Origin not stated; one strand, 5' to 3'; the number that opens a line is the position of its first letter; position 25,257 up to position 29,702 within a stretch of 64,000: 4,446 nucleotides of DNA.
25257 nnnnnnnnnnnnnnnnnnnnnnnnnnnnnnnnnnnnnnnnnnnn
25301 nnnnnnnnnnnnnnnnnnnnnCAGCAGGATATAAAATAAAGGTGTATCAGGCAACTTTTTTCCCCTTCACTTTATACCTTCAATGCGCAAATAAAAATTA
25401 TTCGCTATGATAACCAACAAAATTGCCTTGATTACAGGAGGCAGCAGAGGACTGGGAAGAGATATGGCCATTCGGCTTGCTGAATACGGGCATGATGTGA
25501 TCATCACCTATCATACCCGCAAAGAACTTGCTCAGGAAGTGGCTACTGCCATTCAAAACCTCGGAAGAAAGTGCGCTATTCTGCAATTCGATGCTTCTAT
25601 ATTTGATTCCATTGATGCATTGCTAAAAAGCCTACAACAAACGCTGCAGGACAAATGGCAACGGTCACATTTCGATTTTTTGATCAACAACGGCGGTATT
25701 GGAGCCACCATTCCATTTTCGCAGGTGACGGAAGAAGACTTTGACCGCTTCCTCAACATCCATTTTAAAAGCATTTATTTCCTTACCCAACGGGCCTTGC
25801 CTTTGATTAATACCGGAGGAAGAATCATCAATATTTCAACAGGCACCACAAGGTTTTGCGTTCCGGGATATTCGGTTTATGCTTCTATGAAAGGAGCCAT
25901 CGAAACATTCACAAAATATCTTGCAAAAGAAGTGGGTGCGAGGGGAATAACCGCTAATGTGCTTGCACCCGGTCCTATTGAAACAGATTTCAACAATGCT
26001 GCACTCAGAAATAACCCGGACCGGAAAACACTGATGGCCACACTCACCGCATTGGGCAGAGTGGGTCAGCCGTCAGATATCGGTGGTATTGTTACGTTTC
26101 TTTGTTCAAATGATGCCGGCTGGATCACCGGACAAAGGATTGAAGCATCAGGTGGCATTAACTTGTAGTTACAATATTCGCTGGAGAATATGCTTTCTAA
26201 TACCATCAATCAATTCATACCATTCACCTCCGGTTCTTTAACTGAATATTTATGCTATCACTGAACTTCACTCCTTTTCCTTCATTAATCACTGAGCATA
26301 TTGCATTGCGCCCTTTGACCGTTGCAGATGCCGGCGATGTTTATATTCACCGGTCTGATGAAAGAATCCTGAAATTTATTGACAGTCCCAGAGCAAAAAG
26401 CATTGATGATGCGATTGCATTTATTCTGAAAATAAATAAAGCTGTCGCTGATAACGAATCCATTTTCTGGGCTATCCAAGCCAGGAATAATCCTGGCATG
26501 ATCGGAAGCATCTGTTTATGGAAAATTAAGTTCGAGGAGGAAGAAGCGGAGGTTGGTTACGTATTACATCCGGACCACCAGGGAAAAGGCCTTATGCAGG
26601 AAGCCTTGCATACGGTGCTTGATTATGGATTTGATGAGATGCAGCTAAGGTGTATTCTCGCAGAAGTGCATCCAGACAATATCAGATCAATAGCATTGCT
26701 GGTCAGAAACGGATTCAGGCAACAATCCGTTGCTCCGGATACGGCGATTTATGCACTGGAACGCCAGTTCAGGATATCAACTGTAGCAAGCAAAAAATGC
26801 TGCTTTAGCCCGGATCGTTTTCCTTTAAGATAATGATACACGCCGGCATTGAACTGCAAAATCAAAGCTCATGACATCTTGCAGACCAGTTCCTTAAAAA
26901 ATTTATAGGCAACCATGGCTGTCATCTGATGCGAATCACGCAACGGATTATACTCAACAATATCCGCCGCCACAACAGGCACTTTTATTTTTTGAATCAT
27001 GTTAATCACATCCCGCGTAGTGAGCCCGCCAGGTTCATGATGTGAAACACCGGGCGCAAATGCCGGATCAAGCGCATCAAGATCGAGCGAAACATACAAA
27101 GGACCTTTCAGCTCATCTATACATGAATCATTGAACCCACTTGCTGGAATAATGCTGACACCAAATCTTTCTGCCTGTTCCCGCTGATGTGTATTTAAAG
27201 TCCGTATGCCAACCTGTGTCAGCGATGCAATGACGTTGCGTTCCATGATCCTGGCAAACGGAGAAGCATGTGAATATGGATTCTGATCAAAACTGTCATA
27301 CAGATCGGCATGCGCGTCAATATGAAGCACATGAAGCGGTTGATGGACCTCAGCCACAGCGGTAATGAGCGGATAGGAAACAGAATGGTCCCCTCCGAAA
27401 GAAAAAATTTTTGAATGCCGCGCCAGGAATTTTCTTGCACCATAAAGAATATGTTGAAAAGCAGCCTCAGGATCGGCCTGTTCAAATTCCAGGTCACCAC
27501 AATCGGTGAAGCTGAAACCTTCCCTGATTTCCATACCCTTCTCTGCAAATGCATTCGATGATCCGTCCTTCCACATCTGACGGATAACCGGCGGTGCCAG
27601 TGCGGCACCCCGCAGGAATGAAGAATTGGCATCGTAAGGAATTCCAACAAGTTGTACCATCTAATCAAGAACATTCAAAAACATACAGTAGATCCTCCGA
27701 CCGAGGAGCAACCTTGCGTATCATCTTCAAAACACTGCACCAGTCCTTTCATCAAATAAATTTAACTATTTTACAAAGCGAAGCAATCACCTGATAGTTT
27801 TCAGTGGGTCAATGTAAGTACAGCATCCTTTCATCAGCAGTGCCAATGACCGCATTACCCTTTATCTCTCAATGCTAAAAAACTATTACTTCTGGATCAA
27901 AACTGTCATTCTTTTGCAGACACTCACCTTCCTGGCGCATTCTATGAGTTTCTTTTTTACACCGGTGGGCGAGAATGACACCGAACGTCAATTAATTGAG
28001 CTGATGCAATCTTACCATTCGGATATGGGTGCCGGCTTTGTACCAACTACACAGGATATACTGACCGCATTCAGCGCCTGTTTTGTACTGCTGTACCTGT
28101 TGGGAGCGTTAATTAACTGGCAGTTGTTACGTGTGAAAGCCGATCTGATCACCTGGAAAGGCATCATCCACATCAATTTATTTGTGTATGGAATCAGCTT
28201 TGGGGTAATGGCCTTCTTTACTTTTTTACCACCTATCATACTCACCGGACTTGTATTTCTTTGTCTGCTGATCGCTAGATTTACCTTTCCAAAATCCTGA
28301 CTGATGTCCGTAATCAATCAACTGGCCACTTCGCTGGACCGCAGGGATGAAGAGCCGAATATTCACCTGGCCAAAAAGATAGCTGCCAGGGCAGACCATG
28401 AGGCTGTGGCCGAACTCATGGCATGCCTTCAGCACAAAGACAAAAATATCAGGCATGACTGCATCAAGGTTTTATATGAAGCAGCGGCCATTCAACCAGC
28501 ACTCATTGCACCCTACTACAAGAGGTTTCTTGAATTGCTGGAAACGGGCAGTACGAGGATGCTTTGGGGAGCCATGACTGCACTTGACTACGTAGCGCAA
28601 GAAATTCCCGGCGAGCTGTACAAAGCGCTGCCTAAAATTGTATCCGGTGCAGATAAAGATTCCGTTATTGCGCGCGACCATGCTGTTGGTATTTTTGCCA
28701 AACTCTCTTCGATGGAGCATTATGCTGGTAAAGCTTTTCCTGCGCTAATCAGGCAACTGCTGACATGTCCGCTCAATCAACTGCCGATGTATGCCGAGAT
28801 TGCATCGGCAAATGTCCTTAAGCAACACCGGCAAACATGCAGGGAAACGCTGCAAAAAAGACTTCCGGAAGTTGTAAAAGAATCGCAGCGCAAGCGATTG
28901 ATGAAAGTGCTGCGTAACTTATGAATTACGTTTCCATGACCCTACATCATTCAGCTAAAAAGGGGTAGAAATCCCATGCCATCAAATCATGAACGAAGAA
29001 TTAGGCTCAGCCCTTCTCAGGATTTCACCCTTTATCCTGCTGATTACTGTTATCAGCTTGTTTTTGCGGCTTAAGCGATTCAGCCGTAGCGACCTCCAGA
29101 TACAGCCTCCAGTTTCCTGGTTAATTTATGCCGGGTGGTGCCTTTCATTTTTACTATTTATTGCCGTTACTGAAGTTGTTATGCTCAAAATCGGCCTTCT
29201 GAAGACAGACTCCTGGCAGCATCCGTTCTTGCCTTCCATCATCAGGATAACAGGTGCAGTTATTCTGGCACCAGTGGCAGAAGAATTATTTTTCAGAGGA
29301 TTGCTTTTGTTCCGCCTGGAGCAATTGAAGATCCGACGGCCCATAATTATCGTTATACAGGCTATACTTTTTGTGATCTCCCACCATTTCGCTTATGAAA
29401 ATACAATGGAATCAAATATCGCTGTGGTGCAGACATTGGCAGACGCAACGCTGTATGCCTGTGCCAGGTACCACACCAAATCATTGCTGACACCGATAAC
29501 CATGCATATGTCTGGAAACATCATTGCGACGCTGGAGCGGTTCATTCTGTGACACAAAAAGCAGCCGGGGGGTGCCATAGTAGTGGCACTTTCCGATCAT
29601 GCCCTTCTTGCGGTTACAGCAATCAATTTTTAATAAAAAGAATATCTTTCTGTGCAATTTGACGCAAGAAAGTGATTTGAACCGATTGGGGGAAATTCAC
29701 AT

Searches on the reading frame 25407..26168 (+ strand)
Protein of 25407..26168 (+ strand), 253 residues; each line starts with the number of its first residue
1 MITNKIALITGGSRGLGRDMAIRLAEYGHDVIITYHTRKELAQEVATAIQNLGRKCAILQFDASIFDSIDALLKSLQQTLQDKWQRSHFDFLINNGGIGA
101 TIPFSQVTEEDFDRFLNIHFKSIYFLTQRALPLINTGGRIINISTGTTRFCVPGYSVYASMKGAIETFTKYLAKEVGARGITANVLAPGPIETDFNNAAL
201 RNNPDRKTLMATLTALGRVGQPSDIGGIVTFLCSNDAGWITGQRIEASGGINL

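Call 50: search_protein_families(library=pfam, proteins=[window:25407-26168:+], max_evalue=0.00001)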
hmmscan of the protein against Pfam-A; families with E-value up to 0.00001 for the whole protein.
window:25407-26168:+ (253 aa): 4 families
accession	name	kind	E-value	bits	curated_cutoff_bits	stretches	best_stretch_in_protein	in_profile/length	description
PF13561.12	adh_short_C2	-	2.7e-52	178.1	27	1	14-252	6-236/236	Enoyl-(Acyl carrier protein) reductase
PF00106.31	adh_short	-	1.2e-43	149.3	26.6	1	5-199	1-190/195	short chain dehydrogenase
PF23441.1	SDR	-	7.9e-09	35.7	27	1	3-252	6-256/258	SDR-like rossmann domain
PF08659.16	KR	-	1.1e-07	32.4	22.6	1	8-173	4-164/180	KR domain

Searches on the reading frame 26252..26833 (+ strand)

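Call 50: search_protein_families(library=pfam, proteins=[window:26252-26833:+], max_evalue=0.00001)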
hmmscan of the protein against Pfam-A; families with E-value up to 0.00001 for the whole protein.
window:26252-26833:+ (193 aa): 2 families
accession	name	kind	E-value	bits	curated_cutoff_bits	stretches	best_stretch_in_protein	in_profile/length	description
PF13302.13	Acetyltransf_3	-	3.8e-29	102.6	25.4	1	17-156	2-138/138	Acetyltransferase (GNAT) domain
PF00583.31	Acetyltransf_1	-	9.9e-14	52.1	20.7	1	64-155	27-116/116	Acetyltransferase (GNAT) family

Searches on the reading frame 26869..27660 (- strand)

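Call 50: search_protein_families(library=pfam, proteins=[window:26869-27660:-], max_evalue=0.00001)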
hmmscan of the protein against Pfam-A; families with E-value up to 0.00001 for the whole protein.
window:26869-27660:- (263 aa): 1 family
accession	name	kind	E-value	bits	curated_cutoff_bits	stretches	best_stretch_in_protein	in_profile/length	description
PF00491.26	Arginase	-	8.9e-67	225.9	22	1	2-259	3-279/280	Arginase family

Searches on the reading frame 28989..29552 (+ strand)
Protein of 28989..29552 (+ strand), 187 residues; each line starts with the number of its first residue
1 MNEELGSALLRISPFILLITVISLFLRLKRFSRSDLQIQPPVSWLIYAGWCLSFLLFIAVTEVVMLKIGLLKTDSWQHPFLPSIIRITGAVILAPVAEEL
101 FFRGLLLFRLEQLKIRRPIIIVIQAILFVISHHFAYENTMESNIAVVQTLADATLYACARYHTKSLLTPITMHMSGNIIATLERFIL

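Call 50: search_protein_families(library=pfam, proteins=[window:28989-29552:+], max_evalue=0.00001)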
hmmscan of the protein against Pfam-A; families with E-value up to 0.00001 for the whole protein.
window:28989-29552:+ (187 aa): 1 family
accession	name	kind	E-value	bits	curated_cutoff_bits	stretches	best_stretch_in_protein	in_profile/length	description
PF02517.21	Rce1-like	-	6.1e-16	58.9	22.4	1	84-178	5-92/93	Type II CAAX prenyl endopeptidase Rce1-like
